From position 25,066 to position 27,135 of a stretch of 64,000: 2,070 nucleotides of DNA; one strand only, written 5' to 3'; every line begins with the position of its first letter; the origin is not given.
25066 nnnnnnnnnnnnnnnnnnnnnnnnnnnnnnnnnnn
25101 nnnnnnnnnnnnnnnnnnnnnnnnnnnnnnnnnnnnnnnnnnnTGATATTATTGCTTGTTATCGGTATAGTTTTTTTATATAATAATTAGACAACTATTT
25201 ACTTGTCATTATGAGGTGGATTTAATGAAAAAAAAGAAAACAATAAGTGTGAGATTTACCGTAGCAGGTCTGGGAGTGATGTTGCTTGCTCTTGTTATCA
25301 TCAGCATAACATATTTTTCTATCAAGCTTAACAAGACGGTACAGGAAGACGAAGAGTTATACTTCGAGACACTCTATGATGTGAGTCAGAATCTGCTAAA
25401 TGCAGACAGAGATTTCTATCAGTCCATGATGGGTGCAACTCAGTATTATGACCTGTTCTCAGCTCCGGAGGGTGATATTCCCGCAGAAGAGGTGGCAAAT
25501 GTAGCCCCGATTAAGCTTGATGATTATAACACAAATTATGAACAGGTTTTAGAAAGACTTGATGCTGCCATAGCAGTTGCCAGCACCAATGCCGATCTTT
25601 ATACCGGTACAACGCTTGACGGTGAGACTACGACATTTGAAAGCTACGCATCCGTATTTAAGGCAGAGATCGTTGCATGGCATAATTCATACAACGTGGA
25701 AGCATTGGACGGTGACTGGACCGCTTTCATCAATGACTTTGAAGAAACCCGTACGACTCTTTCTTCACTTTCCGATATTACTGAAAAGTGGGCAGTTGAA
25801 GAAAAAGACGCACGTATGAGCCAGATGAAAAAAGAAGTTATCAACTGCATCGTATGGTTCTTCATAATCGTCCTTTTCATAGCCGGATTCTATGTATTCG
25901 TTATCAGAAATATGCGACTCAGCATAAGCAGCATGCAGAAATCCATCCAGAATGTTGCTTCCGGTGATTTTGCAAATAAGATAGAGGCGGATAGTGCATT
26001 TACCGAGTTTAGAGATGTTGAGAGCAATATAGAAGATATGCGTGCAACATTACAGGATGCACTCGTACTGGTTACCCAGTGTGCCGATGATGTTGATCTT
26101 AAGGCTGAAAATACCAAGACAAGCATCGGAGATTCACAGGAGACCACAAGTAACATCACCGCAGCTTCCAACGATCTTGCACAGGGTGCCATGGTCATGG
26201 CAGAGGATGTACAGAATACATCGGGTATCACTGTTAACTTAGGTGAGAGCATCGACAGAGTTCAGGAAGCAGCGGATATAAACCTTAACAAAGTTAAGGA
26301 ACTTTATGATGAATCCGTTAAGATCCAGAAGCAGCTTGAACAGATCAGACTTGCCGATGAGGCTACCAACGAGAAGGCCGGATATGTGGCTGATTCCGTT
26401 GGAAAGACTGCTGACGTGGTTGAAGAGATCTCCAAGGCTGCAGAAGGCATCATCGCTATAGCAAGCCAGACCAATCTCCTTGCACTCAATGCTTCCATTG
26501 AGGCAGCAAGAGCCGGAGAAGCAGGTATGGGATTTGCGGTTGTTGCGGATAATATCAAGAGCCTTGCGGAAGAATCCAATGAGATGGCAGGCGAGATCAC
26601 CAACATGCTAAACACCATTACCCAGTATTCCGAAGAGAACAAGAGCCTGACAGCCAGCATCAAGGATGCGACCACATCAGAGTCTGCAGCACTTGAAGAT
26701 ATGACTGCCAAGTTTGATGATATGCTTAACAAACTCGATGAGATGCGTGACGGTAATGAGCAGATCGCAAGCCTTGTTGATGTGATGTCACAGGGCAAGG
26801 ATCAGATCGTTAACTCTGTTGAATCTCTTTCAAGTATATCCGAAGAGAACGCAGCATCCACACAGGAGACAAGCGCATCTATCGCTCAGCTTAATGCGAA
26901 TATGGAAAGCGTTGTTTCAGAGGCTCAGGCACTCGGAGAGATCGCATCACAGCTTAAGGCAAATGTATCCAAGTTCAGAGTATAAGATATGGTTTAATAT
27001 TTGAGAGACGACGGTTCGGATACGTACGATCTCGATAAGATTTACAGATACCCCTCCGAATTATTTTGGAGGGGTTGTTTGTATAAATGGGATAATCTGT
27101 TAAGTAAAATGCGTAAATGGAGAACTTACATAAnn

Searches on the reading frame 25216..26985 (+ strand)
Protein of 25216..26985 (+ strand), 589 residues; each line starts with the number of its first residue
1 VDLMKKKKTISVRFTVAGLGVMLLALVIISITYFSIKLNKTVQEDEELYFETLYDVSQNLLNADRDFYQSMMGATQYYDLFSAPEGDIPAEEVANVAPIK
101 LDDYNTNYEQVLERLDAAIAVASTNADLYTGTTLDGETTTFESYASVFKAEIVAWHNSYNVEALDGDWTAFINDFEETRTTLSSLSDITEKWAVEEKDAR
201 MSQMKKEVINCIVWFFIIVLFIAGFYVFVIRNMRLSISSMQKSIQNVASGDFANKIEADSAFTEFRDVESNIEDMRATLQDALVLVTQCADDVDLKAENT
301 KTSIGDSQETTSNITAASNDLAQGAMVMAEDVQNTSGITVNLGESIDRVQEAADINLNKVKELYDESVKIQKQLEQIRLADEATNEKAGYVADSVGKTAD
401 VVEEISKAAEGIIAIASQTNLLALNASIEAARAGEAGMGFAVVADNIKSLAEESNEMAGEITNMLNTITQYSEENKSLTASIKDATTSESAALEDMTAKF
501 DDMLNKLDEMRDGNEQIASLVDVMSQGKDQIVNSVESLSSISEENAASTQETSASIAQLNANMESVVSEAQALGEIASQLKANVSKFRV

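Call 66: search_protein_families(library=pfam, proteins=[window:25216-26985:+], max_evalue=0.0001)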
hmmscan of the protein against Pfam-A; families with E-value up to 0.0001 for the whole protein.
window:25216-26985:+ (589 aa): 1 family
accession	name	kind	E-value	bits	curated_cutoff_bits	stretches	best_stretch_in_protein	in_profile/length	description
PF00015.26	MCPsignal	-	8.2e-27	94.6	34.6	1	390-541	17-171/172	Methyl-accepting chemotaxis protein (MCP) signalling domain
